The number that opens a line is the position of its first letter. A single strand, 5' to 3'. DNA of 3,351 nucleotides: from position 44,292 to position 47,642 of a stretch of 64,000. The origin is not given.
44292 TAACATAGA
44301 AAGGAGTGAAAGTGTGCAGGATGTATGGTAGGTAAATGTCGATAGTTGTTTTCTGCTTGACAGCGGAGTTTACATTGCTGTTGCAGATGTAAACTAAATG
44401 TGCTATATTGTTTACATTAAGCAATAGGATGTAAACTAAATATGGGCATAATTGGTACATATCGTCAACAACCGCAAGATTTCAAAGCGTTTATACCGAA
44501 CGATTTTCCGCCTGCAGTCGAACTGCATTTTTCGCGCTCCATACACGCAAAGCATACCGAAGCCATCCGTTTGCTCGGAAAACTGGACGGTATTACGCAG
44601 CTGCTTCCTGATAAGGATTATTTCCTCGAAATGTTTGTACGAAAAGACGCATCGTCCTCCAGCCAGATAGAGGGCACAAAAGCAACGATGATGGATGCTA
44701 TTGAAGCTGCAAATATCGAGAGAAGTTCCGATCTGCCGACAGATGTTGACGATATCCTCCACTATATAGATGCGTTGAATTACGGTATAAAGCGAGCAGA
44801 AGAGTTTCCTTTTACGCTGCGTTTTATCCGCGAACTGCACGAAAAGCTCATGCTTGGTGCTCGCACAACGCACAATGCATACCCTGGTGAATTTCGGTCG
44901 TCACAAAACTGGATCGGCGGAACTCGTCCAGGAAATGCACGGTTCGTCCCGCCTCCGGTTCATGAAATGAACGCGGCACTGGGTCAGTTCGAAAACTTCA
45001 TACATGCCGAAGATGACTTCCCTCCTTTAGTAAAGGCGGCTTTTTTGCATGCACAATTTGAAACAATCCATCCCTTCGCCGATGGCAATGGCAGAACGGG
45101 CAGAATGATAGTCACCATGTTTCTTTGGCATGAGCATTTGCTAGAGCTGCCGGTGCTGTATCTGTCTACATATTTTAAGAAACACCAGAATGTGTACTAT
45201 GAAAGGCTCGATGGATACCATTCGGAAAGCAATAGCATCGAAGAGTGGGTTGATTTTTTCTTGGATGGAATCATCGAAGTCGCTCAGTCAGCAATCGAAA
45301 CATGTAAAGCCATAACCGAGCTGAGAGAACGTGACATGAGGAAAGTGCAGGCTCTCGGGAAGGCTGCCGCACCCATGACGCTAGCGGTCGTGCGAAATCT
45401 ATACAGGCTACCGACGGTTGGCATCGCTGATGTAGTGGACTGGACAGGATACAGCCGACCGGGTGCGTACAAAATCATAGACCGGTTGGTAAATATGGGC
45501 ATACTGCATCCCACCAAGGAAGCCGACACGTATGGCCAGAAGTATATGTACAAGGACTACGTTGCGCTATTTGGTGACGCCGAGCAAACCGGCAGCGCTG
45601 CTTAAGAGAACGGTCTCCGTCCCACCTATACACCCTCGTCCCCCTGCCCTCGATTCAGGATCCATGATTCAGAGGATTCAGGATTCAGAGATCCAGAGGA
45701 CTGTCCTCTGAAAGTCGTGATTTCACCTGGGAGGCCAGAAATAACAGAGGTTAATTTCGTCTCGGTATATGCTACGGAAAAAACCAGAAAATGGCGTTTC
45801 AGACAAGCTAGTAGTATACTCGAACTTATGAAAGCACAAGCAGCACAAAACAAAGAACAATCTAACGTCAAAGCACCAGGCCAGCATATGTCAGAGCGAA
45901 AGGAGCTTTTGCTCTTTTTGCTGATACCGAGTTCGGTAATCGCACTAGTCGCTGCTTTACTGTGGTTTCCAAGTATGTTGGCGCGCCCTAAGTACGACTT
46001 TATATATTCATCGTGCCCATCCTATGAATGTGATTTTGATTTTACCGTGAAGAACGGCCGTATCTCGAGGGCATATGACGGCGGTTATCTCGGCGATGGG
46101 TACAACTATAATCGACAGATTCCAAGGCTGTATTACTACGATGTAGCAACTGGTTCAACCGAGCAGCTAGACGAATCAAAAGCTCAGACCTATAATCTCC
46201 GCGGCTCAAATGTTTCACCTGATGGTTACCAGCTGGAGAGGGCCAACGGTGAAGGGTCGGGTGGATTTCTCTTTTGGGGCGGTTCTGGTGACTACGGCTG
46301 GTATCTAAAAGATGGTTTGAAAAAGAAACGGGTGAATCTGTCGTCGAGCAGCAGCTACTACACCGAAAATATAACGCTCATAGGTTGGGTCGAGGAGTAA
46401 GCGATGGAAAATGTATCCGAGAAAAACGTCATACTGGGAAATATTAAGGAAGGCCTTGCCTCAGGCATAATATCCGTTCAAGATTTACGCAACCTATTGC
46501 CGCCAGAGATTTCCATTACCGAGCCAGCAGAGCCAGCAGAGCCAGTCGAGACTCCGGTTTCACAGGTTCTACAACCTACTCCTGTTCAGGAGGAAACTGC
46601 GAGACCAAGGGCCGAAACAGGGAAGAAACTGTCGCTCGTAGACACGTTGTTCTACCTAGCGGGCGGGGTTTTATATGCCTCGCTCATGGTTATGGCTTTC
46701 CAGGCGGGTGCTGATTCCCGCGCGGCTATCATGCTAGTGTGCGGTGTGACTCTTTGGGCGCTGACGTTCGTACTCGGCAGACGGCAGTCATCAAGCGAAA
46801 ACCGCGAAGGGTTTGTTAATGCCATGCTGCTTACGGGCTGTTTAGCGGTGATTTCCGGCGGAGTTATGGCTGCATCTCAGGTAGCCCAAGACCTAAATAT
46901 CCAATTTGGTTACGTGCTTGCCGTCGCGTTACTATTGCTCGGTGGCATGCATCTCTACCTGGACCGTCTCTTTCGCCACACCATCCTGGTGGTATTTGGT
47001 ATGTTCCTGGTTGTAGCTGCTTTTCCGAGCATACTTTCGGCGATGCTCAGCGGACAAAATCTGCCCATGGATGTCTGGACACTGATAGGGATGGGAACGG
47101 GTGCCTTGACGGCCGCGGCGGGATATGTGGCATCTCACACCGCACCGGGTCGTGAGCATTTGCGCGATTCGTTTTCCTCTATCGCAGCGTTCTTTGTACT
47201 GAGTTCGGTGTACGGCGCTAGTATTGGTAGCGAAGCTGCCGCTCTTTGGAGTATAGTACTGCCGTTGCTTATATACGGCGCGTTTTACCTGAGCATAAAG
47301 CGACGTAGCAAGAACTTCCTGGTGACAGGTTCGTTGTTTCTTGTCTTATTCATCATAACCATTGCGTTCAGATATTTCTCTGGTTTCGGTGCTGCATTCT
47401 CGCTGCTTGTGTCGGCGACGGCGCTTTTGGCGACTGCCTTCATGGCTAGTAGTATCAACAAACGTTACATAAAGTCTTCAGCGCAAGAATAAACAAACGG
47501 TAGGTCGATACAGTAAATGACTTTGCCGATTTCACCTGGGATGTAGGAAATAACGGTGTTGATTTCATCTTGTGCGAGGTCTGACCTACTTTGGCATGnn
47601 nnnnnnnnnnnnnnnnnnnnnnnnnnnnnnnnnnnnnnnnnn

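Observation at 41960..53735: About 12 kb accessory island splits the dnaK-dnaJ pair and carries conflict-system-like genes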

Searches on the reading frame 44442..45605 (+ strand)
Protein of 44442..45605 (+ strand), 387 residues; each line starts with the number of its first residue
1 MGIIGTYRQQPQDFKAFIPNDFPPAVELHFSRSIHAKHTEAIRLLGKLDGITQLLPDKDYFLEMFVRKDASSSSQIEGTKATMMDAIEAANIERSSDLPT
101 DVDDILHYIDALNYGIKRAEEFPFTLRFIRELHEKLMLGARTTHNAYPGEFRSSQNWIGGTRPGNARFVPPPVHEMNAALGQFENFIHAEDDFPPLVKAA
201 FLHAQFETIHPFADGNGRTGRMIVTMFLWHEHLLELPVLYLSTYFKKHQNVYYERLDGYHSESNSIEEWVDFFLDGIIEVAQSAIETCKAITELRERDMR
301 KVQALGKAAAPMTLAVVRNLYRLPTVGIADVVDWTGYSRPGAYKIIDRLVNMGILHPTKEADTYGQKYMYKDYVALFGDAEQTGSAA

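Call 3: search_protein_families(library=pfam, proteins=[window:44442-45605:+], max_evalue=0.01)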
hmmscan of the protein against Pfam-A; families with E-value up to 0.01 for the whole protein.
window:44442-45605:+ (387 aa): 2 families
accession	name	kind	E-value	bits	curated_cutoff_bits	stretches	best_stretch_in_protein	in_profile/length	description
PF02661.23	Fic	-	5.1e-22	79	24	1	123-228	1-93/93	Fic/DOC family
PF13784.11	Fic_N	-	4.3e-19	68.8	26.7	1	37-116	3-81/82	Fic/DOC family N-terminal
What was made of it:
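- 44442..45605 (+): Class II Fic AMP-transferase with SoFic architecture. It is the only recognisable defence-type gene. Fic_N+Fic (call 3).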

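Call 11: search_protein_families(library=padloc, proteins=[window:44442-45605:+], max_evalue=0.01)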
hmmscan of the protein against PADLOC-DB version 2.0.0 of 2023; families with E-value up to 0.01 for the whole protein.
window:44442-45605:+ (387 aa): 8 families
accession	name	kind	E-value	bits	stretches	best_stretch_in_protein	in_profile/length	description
PDLC03963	SoFic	-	1.6e-107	358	1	13-377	5-358/361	-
PDLC04836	PDC-S04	-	8.1e-18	62.5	1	72-269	32-222/244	-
PDLC04837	PDC-S04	-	3.4e-17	60.5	1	73-231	33-186/234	-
PDLC04840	PDC-S04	-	7.6e-17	59.8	1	58-229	5-175/227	-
PDLC04966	PDC-S24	-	1.4e-16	58.4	1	122-262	230-371/497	-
PDLC04839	PDC-S04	-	1.1e-09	36.3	1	121-233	56-164/205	-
PDLC04838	PDC-S04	-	6e-06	24.2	1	148-229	83-163/209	-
PDLC04842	PDC-S04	-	0.0027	15.4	0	205-229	107-131/202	-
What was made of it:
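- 44442..45605 (+): PADLOC SoFic E 1.6e-107, model positions 5-358 of 361 (call 11).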

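Call 12: search_protein_families(library=ncbifam, proteins=[window:44442-45605:+], max_evalue=0.01)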
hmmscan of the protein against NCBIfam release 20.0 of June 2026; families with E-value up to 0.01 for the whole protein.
window:44442-45605:+ (387 aa): 4 families
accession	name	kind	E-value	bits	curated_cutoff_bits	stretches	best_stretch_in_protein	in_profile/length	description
NF046030.1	ProtAdlyltaseSoFic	equivalog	2.2e-46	158.4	550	1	22-360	13-340/361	protein adenylyltransferase Fic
TIGR02613.1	mob_myst_B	hypoth_equivalog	5.5e-07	29.7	124.4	1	124-229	49-142/186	mobile mystery protein B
NF041381.1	XopAC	subfamily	8.4e-05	21.4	450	1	149-222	325-405/451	XopAC/AvrAC family type III secretion system effector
NF046029.1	ProtAdlyltaseNmFic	equivalog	0.0048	16.6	230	0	205-231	92-118/177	protein adenylyltransferase Fic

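Call 13: search_protein_families(library=phrogs, proteins=[window:44442-45605:+], max_evalue=0.01)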
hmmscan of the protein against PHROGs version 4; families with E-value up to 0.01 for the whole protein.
window:44442-45605:+ (387 aa): 7 families
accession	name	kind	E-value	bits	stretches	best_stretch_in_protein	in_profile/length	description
phrog_5978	-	unknown function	1.5e-83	281.9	1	16-373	3-358/364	-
phrog_11900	-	unknown function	1.3e-19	71.6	1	92-273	43-213/230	-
phrog_13548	-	unknown function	3.7e-08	33.8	1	72-280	71-272/379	-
phrog_23170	-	unknown function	1.1e-06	29.4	1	196-261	111-175/191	-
phrog_577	-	moron, auxiliary metabolic gene and host takeover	0.00027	21.8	1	177-229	34-86/128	Doc-like toxin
phrog_12747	-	unknown function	0.0013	19.4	1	164-229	90-157/211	-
phrog_10690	-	unknown function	0.0052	16.8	1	197-225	267-295/346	-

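Call 39: find_encoding_contigs(protein=window:44442-45605:+, flank=10000, max_places=6)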
Protein window:44442-45605:+ (387 aa): 1 contig read that carries it; 1 place shown.
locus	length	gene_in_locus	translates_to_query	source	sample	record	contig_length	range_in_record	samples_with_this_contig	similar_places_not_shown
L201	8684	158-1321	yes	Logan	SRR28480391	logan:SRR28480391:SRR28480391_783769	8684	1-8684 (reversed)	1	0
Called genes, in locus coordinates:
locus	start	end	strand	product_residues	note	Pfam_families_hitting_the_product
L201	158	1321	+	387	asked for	PF13784:Fic_N, PF02661:Fic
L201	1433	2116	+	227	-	-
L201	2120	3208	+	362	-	-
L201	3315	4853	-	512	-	PF00004:AAA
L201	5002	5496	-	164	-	-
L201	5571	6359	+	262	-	-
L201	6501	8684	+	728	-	?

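Call 64: search_solved_structures(query=window:44442-45605:+, show_alignments=2, max_evalue=1e-10)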
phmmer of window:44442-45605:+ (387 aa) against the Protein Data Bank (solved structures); distinct sequences matched with E-value up to 1e-10: 13.
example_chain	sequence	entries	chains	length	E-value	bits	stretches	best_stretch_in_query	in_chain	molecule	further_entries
9vjc_A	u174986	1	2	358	9.6e-31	110.5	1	22-357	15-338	Protein adenylyltransferase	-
9tcl_B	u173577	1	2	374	6.9e-28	101.1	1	43-359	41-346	Protein adenylyltransferase SoFic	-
9tch_A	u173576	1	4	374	7.8e-28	100.9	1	44-359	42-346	Protein adenylyltransferase SoFic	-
9tc4_A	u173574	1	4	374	8.3e-27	97.5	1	45-359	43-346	Protein adenylyltransferase SoFic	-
3eqx_A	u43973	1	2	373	1.2e-26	97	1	44-359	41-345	FIC DOMAIN CONTAINING TRANSCRIPTIONAL REGULATOR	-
3zcn_A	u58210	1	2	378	1.3e-26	96.9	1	44-359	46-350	ADENOSINE MONOPHOSPHATE-PROTEIN TRANSFERASE SOFIC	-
9tb0_A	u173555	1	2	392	2.3e-26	96.1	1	44-359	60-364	Protein adenylyltransferase SoFic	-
3zec_A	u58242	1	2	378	7.7e-26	94.3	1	44-359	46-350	ADENOSINE MONOPHOSPHATE-PROTEIN TRANSFERASE SOFIC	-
7cb8_A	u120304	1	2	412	1.1e-25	93.8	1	63-359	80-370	Fic-domain containing protein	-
7xux_A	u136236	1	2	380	1.1e-13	54.3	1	65-291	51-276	Fido domain-containing protein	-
8cil_A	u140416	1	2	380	1.8e-12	50.3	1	34-292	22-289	Fic family protein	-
8uqu_A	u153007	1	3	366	5.9e-12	48.6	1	42-295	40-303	Fido domain-containing protein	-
4rgl_A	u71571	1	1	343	2.1e-11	46.8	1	157-307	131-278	Filamentation induced by cAMP protein Fic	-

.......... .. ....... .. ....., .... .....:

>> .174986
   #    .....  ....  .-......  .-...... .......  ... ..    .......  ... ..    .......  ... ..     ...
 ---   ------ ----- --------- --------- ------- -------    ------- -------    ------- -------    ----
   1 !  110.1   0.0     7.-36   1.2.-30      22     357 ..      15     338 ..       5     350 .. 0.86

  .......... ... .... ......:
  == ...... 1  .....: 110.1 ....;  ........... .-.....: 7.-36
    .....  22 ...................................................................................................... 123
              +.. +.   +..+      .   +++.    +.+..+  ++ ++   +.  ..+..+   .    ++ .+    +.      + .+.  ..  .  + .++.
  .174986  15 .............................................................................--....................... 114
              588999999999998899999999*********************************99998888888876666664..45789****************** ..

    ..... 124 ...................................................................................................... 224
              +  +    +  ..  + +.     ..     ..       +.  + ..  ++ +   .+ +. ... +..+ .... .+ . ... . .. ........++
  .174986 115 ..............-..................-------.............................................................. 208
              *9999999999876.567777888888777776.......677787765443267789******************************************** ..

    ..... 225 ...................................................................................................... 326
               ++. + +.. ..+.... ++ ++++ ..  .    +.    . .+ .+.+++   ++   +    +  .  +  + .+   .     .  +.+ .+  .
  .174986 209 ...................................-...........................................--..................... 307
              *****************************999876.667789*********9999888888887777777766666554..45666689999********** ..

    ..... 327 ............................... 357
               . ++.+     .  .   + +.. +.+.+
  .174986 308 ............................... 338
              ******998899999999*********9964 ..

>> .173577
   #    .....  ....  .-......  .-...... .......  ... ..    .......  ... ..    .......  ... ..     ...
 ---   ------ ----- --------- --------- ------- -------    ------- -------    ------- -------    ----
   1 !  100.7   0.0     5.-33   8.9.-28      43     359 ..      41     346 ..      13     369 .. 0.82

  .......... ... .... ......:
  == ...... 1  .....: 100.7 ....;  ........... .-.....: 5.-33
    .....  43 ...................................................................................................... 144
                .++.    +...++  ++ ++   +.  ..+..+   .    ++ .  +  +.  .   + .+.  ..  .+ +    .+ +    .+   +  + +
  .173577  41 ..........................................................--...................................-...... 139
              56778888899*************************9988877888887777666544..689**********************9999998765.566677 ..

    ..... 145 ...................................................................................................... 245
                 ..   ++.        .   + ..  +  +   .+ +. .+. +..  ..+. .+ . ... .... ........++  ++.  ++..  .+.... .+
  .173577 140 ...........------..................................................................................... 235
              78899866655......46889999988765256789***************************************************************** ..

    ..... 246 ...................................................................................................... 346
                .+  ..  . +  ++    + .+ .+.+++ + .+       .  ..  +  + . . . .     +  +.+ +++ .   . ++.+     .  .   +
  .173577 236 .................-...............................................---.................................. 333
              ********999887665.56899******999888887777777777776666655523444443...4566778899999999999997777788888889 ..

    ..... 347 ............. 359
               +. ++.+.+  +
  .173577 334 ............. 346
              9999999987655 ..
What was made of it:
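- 44442..45605 (+): Aligns to SoFic structures 9vjc and 3eqx with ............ and the inhibitory SSQIEG intact (call 64).
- On SoFic (class II Fic) defence: PDB 9vjc and 3eqx align over residues 22-359 (call 64). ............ and SSQIEG are present and align with those of SoFic (call 64).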

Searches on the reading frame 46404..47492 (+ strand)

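Call 3: search_protein_families(library=pfam, proteins=[window:46404-47492:+], max_evalue=0.01)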
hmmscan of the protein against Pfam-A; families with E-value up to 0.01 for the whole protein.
window:46404-47492:+ (362 aa): 0 families

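Call 11: search_protein_families(library=padloc, proteins=[window:46404-47492:+], max_evalue=0.01)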
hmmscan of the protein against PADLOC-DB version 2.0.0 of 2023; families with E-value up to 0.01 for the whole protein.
window:46404-47492:+ (362 aa): 0 families

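Call 12: search_protein_families(library=ncbifam, proteins=[window:46404-47492:+], max_evalue=0.01)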
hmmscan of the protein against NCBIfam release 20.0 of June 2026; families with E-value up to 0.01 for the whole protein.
window:46404-47492:+ (362 aa): 0 families

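Call 13: search_protein_families(library=phrogs, proteins=[window:46404-47492:+], max_evalue=0.01)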
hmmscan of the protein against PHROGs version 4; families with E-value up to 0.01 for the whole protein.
window:46404-47492:+ (362 aa): 1 family
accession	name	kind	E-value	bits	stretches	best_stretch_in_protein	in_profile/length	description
phrog_23741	-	unknown function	0.0068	17.8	0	171-218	14-62/68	-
